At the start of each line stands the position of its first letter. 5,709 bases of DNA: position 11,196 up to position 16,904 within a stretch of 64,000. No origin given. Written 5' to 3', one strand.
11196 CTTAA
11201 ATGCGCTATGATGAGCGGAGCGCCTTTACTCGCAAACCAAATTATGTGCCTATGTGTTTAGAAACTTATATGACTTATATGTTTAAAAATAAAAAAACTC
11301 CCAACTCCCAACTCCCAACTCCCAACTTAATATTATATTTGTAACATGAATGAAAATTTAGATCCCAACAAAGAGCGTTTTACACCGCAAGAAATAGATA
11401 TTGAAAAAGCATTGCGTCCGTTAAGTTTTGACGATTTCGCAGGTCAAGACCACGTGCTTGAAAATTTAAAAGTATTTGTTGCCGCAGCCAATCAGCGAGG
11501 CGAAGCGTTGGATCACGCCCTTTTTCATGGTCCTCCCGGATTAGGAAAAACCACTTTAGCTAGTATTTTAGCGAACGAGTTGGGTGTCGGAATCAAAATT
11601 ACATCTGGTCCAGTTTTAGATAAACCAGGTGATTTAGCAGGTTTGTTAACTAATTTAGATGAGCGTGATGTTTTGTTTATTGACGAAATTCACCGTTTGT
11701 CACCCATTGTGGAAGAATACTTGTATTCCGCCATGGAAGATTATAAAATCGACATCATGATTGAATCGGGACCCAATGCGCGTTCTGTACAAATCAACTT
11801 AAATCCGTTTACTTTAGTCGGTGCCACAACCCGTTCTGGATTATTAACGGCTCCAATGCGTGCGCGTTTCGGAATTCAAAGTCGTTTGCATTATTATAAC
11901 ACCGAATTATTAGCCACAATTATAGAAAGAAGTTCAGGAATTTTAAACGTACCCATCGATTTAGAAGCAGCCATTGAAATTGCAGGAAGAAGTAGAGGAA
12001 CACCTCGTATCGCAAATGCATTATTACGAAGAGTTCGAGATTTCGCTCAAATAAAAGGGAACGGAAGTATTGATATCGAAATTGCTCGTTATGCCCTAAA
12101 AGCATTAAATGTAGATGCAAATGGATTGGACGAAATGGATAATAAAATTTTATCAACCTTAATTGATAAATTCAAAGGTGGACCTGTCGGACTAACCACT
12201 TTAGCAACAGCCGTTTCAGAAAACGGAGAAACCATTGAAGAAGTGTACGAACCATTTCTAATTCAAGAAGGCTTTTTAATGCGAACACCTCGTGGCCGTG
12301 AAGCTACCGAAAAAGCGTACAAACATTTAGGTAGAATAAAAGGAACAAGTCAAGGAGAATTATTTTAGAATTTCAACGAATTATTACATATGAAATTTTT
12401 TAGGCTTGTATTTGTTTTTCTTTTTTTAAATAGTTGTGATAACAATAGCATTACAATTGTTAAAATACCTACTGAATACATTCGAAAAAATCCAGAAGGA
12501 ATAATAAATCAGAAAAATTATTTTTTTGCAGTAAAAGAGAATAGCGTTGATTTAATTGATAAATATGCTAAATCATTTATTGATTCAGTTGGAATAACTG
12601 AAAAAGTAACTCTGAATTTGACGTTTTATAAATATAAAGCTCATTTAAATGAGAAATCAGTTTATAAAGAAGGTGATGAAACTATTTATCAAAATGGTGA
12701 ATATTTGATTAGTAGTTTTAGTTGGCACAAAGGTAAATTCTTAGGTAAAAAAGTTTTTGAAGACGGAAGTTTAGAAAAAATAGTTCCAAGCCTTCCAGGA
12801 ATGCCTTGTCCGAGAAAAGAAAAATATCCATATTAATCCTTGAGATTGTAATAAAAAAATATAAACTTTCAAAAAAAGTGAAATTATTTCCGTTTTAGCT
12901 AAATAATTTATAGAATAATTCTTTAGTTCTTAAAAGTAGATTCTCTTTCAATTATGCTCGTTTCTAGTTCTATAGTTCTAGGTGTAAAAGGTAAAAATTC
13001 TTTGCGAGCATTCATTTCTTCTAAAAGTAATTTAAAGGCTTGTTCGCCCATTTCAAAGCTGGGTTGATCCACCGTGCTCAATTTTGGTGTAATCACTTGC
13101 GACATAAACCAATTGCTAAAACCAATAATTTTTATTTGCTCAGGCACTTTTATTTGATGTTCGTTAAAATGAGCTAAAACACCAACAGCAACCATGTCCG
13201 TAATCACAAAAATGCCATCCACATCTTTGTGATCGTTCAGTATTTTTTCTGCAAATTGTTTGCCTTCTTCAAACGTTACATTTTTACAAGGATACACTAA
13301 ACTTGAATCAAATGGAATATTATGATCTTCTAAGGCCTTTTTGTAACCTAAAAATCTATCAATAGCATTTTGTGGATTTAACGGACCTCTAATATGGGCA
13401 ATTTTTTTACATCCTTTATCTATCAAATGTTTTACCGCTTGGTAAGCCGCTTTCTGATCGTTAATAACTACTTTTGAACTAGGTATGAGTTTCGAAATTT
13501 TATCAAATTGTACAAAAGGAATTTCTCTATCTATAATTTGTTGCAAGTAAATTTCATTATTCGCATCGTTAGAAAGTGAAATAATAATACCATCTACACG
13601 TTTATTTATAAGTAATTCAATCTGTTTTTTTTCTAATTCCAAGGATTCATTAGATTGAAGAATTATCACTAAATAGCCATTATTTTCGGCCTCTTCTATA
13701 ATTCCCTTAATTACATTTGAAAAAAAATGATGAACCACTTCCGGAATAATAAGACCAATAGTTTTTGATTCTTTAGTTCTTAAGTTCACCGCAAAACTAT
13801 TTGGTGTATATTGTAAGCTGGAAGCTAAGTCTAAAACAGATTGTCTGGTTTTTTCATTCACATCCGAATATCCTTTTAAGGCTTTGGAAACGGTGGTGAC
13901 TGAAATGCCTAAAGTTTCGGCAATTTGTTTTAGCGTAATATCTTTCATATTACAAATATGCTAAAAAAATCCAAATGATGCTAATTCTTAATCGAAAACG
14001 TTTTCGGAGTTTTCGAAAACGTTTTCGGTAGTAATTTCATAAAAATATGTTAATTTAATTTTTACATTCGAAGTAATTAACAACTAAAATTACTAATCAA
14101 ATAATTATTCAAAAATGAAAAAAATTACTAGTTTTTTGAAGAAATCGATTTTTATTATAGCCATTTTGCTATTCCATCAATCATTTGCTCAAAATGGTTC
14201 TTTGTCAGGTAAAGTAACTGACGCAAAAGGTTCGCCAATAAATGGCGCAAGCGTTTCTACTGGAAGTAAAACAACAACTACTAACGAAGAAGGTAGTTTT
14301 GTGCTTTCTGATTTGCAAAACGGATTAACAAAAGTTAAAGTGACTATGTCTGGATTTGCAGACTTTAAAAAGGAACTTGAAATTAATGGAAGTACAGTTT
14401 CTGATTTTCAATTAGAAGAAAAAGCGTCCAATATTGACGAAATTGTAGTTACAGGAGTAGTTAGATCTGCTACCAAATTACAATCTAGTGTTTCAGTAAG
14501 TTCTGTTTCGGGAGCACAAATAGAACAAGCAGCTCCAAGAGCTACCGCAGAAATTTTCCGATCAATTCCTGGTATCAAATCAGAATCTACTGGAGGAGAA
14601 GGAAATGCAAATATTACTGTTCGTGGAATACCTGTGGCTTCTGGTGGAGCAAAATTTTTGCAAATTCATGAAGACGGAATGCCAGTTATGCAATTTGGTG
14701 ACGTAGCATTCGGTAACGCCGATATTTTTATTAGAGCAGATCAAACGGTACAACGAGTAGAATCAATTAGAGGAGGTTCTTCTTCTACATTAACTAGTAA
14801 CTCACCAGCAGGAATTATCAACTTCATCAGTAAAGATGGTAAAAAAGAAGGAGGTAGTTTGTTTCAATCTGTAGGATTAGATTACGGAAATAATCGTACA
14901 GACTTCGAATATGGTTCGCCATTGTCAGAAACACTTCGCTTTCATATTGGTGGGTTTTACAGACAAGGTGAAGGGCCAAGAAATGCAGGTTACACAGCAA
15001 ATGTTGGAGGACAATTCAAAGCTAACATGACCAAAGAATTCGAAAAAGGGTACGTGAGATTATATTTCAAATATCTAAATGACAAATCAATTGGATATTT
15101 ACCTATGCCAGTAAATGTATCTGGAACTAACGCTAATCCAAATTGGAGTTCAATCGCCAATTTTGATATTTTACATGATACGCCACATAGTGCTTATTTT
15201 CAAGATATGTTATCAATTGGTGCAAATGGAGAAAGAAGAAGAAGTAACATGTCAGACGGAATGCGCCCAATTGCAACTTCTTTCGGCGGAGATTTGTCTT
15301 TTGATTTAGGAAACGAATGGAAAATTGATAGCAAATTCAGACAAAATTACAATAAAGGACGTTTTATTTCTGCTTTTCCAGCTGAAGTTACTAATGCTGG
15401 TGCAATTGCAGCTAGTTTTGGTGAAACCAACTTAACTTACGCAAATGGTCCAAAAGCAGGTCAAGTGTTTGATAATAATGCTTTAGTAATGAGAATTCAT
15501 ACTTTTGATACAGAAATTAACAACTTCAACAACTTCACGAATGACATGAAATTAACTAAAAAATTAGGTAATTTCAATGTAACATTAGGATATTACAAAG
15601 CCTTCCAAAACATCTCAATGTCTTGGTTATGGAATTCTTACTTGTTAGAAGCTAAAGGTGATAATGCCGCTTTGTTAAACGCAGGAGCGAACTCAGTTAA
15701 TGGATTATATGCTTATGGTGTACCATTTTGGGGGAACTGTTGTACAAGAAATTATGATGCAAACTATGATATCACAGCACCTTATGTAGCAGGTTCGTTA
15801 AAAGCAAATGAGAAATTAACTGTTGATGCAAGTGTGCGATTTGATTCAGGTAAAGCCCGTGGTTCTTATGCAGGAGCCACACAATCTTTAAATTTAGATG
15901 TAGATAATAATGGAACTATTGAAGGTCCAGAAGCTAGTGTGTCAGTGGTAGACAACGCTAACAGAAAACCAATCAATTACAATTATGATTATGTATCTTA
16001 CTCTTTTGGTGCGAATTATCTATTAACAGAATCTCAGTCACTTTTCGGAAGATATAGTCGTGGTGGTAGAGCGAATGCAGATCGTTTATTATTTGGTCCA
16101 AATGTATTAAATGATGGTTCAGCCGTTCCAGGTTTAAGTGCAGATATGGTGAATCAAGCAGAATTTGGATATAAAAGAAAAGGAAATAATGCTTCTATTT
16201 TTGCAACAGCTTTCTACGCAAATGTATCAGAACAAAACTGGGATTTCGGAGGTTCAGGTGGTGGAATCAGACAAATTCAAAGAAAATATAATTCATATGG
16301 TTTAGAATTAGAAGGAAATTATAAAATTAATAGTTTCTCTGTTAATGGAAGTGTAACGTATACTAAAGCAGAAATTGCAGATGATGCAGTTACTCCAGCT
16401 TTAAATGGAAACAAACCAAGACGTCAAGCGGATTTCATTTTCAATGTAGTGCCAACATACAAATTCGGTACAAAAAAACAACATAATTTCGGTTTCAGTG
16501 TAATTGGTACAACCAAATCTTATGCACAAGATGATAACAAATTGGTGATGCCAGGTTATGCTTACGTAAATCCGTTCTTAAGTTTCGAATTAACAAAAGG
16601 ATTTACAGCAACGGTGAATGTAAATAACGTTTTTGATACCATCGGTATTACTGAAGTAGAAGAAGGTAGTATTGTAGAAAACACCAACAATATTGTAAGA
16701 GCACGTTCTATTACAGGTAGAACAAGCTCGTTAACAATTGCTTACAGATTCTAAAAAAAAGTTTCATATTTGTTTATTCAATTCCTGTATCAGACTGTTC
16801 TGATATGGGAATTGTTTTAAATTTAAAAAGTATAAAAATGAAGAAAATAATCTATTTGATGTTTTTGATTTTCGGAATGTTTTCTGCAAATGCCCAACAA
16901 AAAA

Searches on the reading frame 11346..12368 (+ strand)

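Call 31: search_protein_families(library=pfam, proteins=[window:11346-12368:+], max_evalue=0.001)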
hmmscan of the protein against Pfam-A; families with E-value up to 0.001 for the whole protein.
window:11346-12368:+ (340 aa): 8 families
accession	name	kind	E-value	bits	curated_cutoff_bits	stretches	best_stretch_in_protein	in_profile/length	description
PF05496.18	RuvB_N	-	3.4e-76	254.9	27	1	23-181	1-159/159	Holliday junction DNA helicase RuvB P-loop domain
PF17864.7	AAA_lid_4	-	2e-30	104.8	27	1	184-257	1-74/74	RuvB AAA lid domain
PF05491.19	RuvB_C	-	3.7e-27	94.5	24.7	1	259-328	2-71/72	RuvB C-terminal winged helix domain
PF00004.35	AAA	-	5.9e-19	69.3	21.2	1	59-180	2-128/131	ATPase family associated with various cellular activities (AAA)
PF01078.27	Mg_chelatase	-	3.5e-05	23.7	20.3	0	29-76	3-43/207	Magnesium chelatase, subunit ChlI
PF07728.20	AAA_5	-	6.5e-05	23.4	22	0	101-163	61-123/139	AAA domain (dynein-related subfamily)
PF13401.12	AAA_22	-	8.6e-05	23.3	27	0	58-82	8-35/130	AAA domain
PF07726.17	AAA_3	-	0.00018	21.8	27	0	57-138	1-94/131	ATPase family associated with various cellular activities (AAA)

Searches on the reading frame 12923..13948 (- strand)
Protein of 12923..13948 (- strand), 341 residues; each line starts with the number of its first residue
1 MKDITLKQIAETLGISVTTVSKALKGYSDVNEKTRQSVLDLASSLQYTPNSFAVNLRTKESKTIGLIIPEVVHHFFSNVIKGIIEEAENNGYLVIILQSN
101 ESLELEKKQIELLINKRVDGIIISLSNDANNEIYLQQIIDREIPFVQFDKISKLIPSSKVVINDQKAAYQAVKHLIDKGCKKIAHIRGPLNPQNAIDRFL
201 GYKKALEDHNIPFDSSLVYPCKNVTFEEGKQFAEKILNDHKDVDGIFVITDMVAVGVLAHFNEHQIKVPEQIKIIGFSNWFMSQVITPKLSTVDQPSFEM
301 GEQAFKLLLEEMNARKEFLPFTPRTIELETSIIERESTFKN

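Call 31: search_protein_families(library=pfam, proteins=[window:12923-13948:-], max_evalue=0.001)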
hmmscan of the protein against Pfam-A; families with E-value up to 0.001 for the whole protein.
window:12923-13948:- (341 aa): 7 families
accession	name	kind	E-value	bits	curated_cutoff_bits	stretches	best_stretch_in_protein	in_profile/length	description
PF13377.12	Peripla_BP_3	-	7.7e-29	101.4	26.5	1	172-338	1-167/167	Periplasmic binding protein-like domain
PF00532.27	Peripla_BP_1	-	8.6e-27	94.8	22.2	1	62-316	2-265/281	Periplasmic binding proteins and sugar binding domain of LacI family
PF13407.12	Peripla_BP_4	-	2.9e-26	93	35.1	1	64-313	1-255/258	Periplasmic binding protein domain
PF00356.27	LacI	-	5e-10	39.5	27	1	5-50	1-46/46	Bacterial regulatory proteins, lacI family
PF04967.18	HTH_10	-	0.00038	20.7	23.1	0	2-25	22-45/53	HTH DNA binding domain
PF13384.12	HTH_23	-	0.00076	19.7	24.6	0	4-27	18-41/50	Homeodomain-like domain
PF01381.28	HTH_3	-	0.00089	19.7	23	0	2-33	8-39/55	Helix-turn-helix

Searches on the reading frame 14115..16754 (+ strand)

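Call 20: search_protein_families(library=pfam, proteins=[window:14115-16754:+], max_evalue=0.001)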
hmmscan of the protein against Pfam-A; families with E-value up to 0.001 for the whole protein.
window:14115-16754:+ (879 aa): 4 families
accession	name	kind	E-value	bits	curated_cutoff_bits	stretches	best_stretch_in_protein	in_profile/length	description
PF00593.30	TonB_dep_Rec_b-barrel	-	5.6e-21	76.3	27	1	387-839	62-436/436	TonB dependent receptor-like, beta-barrel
PF07715.20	Plug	-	1.6e-13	51.5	23.9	1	122-234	3-107/107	TonB-dependent Receptor Plug Domain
PF13620.12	CarboxypepD_reg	-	3.3e-13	50.2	32.3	1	29-100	1-81/82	Carboxypeptidase regulatory-like domain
PF13715.12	CarbopepD_reg_2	-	2.2e-12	47.3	32.2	1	30-112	1-88/88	CarboxypepD_reg-like domain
